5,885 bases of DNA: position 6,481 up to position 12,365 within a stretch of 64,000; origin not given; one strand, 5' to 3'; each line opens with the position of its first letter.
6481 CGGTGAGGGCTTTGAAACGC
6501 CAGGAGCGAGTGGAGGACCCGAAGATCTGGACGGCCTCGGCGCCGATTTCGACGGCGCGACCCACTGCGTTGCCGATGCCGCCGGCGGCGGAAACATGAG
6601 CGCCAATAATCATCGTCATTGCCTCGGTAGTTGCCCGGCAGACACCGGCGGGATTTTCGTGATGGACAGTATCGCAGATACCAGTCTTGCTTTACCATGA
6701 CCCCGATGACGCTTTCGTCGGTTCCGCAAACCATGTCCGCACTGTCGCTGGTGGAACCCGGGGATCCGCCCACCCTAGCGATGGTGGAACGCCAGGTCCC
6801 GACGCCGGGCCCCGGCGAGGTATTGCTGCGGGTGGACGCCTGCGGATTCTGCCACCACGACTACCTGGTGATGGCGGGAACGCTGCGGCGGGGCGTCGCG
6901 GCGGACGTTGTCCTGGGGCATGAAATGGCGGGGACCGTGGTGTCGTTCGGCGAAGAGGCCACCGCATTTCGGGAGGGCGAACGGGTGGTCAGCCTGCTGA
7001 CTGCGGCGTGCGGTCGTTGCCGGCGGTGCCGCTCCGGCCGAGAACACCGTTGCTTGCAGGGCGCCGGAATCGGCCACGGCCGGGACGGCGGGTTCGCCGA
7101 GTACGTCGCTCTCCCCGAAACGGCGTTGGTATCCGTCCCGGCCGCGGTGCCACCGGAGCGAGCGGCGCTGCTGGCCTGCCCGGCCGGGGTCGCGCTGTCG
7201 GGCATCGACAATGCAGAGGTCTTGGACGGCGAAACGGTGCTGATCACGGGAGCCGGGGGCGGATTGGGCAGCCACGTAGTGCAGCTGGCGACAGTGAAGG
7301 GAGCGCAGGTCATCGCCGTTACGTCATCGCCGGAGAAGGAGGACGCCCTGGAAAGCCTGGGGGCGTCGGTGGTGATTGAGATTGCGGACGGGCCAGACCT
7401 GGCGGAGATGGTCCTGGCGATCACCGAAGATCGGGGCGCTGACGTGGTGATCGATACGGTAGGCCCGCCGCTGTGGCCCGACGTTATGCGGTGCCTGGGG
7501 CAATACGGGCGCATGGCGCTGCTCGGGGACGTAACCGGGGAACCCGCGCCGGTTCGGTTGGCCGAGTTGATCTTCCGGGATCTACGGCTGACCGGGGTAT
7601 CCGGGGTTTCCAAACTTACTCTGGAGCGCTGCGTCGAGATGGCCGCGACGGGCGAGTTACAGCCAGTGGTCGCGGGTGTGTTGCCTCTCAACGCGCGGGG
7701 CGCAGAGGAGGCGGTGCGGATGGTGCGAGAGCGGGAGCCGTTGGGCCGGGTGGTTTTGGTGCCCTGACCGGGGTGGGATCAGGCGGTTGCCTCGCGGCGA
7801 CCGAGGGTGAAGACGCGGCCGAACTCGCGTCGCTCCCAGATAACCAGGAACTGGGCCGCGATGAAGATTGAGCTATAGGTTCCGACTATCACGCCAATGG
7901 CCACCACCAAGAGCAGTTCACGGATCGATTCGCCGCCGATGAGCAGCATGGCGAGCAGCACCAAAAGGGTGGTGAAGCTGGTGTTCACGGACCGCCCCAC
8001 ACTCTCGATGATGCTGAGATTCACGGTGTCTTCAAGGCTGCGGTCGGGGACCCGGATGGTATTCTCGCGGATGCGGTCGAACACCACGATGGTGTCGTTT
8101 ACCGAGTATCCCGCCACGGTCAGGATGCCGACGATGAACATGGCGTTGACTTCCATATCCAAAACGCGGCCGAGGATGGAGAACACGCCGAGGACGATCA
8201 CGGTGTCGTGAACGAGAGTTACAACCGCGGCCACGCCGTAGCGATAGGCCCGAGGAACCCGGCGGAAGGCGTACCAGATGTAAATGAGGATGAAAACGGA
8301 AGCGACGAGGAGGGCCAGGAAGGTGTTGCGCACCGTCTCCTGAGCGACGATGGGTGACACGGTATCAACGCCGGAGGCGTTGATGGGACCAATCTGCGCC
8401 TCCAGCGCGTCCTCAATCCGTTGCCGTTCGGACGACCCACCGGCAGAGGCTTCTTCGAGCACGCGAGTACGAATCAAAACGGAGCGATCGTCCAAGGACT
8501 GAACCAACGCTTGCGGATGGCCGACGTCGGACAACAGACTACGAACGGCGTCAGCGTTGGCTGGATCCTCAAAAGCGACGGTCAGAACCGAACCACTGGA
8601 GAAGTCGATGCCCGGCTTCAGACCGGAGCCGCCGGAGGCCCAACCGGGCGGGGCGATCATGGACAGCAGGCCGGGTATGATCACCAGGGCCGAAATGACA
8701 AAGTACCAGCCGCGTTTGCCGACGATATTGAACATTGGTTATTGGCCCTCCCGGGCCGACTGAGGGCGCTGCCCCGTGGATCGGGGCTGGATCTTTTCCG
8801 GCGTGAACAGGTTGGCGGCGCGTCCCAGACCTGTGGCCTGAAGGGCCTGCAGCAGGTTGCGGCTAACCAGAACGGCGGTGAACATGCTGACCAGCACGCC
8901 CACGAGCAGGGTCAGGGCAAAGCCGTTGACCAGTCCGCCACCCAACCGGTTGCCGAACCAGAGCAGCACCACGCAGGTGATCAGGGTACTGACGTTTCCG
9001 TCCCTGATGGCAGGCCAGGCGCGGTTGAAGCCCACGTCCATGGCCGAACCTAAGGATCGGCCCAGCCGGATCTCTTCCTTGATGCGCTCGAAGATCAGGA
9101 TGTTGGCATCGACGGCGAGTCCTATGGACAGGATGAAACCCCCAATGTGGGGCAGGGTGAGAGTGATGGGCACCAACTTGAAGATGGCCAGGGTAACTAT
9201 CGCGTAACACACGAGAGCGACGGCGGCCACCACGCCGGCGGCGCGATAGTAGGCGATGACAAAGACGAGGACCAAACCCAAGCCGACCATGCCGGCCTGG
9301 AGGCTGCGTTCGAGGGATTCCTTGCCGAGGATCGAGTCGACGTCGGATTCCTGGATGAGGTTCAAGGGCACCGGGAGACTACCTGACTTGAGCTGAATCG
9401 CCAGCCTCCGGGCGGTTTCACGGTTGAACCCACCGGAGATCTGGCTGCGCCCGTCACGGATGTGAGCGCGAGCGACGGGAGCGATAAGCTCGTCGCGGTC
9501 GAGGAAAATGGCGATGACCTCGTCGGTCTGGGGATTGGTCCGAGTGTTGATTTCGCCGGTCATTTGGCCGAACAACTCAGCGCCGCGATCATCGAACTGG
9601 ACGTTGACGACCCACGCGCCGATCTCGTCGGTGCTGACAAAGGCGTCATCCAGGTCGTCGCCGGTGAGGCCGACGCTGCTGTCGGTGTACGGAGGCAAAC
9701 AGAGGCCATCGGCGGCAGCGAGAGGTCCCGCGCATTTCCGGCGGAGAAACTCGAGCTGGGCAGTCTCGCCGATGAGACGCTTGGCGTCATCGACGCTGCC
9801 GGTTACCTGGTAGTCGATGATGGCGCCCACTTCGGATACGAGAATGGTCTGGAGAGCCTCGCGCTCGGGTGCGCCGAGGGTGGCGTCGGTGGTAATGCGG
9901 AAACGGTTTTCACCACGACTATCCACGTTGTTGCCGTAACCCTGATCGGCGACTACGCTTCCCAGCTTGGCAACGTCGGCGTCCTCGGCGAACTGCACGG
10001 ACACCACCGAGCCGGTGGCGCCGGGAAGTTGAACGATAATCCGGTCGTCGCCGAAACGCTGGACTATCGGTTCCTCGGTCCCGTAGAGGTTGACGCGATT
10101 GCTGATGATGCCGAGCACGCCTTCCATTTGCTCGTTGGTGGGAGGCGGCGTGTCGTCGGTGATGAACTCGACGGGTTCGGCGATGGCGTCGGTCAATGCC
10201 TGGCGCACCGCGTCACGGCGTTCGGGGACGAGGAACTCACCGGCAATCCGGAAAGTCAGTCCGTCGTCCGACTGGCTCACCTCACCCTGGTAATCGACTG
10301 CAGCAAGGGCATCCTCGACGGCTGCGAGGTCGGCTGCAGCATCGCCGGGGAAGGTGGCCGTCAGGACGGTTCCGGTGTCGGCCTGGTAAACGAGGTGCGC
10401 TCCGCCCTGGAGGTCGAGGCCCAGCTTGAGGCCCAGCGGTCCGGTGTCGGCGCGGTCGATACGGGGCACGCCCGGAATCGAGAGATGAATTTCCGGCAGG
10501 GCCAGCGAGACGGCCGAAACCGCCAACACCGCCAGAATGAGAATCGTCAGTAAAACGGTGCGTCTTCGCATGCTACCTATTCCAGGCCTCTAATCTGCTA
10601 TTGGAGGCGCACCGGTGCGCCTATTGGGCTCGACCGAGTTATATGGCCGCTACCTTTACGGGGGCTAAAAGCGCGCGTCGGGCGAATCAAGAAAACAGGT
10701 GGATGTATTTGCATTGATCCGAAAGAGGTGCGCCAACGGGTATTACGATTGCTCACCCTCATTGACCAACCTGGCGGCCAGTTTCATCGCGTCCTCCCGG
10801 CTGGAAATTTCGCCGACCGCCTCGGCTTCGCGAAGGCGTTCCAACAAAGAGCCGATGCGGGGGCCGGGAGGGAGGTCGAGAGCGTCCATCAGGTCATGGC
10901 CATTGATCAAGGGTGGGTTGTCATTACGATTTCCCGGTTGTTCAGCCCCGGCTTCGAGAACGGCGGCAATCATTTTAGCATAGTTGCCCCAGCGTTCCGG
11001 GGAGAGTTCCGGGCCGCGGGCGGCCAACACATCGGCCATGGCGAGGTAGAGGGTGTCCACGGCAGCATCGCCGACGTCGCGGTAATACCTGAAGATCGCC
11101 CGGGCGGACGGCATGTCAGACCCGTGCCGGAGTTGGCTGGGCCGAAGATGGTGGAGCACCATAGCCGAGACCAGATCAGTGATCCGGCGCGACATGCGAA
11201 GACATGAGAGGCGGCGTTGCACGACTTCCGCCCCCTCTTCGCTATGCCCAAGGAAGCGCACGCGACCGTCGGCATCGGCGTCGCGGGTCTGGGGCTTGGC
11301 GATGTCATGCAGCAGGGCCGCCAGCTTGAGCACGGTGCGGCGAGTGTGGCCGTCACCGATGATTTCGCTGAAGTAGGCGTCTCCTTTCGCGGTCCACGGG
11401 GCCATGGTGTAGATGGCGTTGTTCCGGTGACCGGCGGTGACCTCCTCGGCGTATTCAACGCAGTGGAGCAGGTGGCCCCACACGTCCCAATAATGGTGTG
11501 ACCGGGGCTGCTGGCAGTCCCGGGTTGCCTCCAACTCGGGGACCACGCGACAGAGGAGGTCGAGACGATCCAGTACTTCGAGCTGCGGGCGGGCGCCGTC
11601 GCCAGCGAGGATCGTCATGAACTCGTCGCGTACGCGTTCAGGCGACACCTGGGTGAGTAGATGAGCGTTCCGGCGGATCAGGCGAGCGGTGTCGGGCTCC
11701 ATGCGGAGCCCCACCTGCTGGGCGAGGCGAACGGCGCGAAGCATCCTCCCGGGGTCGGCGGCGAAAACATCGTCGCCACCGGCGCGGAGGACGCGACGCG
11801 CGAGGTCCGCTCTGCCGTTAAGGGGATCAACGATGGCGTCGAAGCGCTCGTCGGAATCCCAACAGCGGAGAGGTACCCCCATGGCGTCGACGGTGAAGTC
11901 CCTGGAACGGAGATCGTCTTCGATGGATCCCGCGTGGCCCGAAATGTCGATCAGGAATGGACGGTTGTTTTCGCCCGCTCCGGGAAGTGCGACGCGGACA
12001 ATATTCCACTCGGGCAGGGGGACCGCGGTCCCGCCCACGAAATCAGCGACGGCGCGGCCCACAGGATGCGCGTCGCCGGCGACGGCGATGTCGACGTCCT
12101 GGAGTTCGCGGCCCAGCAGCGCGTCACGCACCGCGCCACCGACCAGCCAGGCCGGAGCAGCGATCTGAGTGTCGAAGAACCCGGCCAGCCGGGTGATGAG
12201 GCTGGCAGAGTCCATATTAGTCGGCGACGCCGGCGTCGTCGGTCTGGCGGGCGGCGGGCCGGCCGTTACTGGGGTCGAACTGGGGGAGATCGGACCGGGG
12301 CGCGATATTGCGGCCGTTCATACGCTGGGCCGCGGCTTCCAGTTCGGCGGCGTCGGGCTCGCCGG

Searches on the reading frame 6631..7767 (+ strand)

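Call 34: search_protein_families(library=pfam, proteins=[window:6631-7767:+], max_evalue=0.00001)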
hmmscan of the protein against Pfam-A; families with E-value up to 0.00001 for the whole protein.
window:6631-7767:+ (378 aa): 3 families
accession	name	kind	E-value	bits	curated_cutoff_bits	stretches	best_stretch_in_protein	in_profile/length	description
PF08240.17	ADH_N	-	1.2e-28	99.8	23.5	1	60-170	1-103/104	Alcohol dehydrogenase GroES-like domain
PF00107.32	ADH_zinc_N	-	1.3e-24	87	31.8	1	211-337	1-126/129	Zinc-binding dehydrogenase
PF13602.12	ADH_zinc_N_2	-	2.1e-13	51.8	27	1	243-376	1-134/134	Zinc-binding dehydrogenase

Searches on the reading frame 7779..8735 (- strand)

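Call 34: search_protein_families(library=pfam, proteins=[window:7779-8735:-], max_evalue=0.00001)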
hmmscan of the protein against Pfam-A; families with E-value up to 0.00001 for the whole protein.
window:7779-8735:- (318 aa): 1 family
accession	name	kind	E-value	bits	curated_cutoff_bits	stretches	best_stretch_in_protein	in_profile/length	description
PF02355.23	SecD_SecF_C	-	7.7e-52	175.9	20.5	1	117-302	12-188/189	Protein export membrane protein SecD/SecF, C-terminal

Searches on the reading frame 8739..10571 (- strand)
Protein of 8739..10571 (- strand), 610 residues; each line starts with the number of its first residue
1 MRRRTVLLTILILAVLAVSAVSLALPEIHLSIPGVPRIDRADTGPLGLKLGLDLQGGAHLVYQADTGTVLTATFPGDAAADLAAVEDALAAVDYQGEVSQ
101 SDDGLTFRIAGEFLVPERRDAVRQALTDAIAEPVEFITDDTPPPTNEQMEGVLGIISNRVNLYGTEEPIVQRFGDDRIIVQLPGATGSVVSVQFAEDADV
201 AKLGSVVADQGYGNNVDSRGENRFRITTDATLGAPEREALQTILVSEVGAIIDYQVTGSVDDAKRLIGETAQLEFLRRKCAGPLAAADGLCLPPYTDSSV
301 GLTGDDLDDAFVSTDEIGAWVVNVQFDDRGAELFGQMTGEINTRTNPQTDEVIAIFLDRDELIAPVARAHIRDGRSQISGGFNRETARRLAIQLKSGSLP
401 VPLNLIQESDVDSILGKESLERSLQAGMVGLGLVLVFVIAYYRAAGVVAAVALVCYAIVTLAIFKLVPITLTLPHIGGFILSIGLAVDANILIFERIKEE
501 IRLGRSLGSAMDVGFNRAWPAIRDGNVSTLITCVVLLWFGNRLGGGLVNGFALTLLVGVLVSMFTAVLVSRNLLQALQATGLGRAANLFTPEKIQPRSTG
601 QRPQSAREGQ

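Call 34: search_protein_families(library=pfam, proteins=[window:8739-10571:-], max_evalue=0.00001)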
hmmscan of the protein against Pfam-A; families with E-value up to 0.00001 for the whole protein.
window:8739-10571:- (610 aa): 3 families
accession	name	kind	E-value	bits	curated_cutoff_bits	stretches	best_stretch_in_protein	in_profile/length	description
PF22599.2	SecDF_P1_head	-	1.3e-21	77.1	27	1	298-401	17-114/114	SecDF, P1 head subdomain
PF02355.23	SecD_SecF_C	-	3e-16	59.8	20.5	1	406-578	16-187/189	Protein export membrane protein SecD/SecF, C-terminal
PF21760.3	SecD_1st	-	1.5e-15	56.8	27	1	149-185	1-37/60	Protein translocase subunit SecDF, P1 domain, N-terminal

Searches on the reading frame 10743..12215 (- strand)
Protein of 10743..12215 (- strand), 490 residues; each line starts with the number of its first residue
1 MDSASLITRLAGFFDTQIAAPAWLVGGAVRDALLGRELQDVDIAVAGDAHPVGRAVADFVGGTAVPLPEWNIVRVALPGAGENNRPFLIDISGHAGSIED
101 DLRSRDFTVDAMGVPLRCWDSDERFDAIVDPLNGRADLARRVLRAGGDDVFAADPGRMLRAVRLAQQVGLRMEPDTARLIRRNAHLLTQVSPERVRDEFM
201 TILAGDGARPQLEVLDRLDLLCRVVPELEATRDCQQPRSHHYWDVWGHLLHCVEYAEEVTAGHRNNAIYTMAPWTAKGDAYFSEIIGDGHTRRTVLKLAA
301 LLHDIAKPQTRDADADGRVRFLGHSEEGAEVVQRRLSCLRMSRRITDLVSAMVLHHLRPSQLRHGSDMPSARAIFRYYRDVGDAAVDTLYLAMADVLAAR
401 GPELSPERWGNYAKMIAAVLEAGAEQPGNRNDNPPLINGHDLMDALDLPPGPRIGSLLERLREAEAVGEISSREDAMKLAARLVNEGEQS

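Call 34: search_protein_families(library=pfam, proteins=[window:10743-12215:-], max_evalue=0.00001)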
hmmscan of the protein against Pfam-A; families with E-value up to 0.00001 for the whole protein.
window:10743-12215:- (490 aa): 4 families
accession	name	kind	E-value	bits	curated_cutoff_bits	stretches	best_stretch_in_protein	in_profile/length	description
PF12627.12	PolyA_pol_RNAbd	-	1.9e-15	56.8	22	1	169-229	1-61/64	Probable RNA and SrmB- binding site of polymerase A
PF01743.26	PolyA_pol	-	6.1e-14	52.9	23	1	22-58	1-37/126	Poly A polymerase head domain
PF01966.28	HD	-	2.4e-11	44.4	22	1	282-397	11-113/116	HD domain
PF13735.12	tRNA_NucTran2_2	-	5.3e-06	26.9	27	0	436-477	103-145/149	tRNA nucleotidyltransferase domain 2 putative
